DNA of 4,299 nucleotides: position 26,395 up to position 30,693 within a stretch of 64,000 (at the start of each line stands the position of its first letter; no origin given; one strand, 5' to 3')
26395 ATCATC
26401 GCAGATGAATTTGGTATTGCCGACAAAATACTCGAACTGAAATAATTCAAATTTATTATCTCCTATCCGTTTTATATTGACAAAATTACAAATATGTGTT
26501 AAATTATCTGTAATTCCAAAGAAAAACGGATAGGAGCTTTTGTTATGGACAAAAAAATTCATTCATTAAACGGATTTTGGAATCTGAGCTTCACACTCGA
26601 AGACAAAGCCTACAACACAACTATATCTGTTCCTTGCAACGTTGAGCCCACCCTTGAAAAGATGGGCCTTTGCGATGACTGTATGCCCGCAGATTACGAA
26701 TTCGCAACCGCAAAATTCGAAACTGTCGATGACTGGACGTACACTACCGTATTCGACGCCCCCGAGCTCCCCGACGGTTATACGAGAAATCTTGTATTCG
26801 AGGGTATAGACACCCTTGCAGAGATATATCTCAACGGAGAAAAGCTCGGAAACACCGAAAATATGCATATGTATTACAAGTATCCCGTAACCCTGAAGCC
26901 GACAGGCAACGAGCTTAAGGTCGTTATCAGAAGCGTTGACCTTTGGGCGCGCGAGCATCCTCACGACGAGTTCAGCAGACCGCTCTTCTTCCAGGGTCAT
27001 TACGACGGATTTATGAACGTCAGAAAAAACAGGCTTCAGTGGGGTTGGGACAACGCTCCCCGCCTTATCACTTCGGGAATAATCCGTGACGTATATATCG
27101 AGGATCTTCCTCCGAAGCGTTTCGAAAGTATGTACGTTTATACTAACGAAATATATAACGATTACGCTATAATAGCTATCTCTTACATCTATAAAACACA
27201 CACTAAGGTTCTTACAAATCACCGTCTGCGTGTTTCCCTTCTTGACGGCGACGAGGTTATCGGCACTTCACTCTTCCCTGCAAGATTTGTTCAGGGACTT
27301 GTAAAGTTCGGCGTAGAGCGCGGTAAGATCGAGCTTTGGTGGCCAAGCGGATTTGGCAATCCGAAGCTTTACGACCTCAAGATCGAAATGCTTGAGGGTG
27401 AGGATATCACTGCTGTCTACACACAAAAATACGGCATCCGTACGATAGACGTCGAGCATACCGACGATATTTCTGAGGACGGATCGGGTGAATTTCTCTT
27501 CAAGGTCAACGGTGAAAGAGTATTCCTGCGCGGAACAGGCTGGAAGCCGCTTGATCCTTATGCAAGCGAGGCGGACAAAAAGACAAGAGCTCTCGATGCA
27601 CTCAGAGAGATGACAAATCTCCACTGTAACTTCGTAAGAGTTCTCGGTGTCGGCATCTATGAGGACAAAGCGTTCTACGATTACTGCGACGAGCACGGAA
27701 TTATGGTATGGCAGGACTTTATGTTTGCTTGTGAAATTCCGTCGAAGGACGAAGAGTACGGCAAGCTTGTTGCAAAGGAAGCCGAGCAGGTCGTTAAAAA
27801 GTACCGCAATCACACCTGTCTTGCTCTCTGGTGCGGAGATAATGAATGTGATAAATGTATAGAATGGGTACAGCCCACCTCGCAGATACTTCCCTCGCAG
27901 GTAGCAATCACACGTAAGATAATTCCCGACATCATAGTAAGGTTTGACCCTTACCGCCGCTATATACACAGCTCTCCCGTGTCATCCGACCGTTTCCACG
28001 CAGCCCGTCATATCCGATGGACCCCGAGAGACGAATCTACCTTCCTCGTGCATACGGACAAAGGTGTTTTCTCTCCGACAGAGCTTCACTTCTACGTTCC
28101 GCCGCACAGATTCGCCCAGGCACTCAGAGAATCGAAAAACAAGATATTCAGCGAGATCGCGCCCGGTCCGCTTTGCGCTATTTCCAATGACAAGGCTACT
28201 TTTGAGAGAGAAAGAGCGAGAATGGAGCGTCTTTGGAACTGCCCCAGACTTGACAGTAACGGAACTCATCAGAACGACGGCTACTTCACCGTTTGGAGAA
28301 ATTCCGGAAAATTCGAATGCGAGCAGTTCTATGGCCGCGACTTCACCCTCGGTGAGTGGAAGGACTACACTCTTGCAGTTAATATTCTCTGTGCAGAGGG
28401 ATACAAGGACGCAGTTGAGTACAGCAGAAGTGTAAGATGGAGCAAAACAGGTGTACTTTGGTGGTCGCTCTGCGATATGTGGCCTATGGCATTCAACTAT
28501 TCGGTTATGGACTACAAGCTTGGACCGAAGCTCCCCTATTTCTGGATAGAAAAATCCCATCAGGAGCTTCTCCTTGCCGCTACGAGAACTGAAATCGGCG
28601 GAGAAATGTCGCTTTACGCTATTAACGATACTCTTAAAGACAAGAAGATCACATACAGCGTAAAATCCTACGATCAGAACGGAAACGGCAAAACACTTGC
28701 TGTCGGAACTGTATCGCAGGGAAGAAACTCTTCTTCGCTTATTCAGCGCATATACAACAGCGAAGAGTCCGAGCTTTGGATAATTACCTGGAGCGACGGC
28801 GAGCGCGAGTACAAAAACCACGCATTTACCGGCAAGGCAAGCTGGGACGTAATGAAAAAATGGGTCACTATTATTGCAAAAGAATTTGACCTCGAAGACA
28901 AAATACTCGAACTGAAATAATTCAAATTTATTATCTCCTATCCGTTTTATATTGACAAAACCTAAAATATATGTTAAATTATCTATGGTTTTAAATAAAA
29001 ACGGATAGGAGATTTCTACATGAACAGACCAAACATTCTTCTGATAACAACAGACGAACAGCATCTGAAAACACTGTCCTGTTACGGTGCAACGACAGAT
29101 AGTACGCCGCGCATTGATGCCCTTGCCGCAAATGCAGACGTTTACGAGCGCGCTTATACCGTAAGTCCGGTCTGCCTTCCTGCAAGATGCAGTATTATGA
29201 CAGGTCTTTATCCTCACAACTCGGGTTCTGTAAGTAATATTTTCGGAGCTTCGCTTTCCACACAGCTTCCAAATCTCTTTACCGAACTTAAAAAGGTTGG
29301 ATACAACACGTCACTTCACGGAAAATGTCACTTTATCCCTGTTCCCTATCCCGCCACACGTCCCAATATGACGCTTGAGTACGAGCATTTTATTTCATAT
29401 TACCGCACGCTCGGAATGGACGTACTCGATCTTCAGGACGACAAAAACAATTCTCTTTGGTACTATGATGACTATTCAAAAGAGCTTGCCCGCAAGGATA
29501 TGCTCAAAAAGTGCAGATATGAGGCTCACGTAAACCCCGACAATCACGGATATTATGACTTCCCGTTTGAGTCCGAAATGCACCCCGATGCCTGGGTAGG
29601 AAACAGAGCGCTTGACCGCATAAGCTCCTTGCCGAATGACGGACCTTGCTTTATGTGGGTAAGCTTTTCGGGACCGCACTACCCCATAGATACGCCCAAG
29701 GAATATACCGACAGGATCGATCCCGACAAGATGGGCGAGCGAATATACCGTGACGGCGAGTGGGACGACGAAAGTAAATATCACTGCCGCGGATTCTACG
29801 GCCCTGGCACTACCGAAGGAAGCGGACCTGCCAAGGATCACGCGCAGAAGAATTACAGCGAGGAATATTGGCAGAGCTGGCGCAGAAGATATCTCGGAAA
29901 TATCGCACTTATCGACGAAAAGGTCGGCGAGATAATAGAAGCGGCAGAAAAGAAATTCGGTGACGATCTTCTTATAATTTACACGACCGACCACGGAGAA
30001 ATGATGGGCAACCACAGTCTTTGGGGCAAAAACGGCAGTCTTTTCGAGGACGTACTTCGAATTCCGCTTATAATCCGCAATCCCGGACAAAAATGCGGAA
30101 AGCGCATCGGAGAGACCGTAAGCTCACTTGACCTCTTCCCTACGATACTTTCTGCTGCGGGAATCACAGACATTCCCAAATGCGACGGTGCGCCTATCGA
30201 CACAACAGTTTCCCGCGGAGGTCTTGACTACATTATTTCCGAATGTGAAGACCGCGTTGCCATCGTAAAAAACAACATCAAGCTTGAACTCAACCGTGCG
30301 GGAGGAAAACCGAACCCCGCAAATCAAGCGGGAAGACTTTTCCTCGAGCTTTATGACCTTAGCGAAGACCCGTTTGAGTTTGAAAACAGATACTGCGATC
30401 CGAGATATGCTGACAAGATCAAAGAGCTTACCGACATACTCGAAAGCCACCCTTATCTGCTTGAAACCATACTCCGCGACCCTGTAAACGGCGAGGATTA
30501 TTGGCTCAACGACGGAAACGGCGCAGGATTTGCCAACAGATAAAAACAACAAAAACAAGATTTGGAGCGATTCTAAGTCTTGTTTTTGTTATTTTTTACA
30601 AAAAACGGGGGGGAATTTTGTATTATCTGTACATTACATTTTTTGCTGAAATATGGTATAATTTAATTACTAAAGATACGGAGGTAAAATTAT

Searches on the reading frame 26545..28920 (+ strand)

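Call 16: search_protein_families(library=pfam, proteins=[window:26545-28920:+], max_evalue=0.001)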
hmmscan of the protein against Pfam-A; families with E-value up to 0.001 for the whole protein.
window:26545-28920:+ (791 aa): 2 families
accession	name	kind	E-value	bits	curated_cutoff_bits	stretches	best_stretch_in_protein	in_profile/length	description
PF22666.2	Glyco_hydro_2_N2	-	6.7e-29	101.5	27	1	12-181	1-167/167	Glycosyl hydrolase 2 galactose-binding domain-like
PF00703.27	Glyco_hydro_2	-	3.6e-09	37.8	23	1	194-299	4-109/109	Glycosyl hydrolases family 2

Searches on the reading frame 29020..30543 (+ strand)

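Call 16: search_protein_families(library=pfam, proteins=[window:29020-30543:+], max_evalue=0.001)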
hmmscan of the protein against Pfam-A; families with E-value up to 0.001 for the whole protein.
window:29020-30543:+ (507 aa): 3 families
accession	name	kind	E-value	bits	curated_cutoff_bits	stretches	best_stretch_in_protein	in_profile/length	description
PF00884.28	Sulfatase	-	2.4e-41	142.4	25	1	4-382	1-301/301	Sulfatase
PF16347.10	SGSH_C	-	4.6e-11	43.5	29.3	1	330-388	1-59/154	N-sulphoglucosamine sulphohydrolase, C-terminal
PF01663.27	Phosphodiest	-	1.5e-08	35.1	23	0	175-326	72-220/342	Type I phosphodiesterase / nucleotide pyrophosphatase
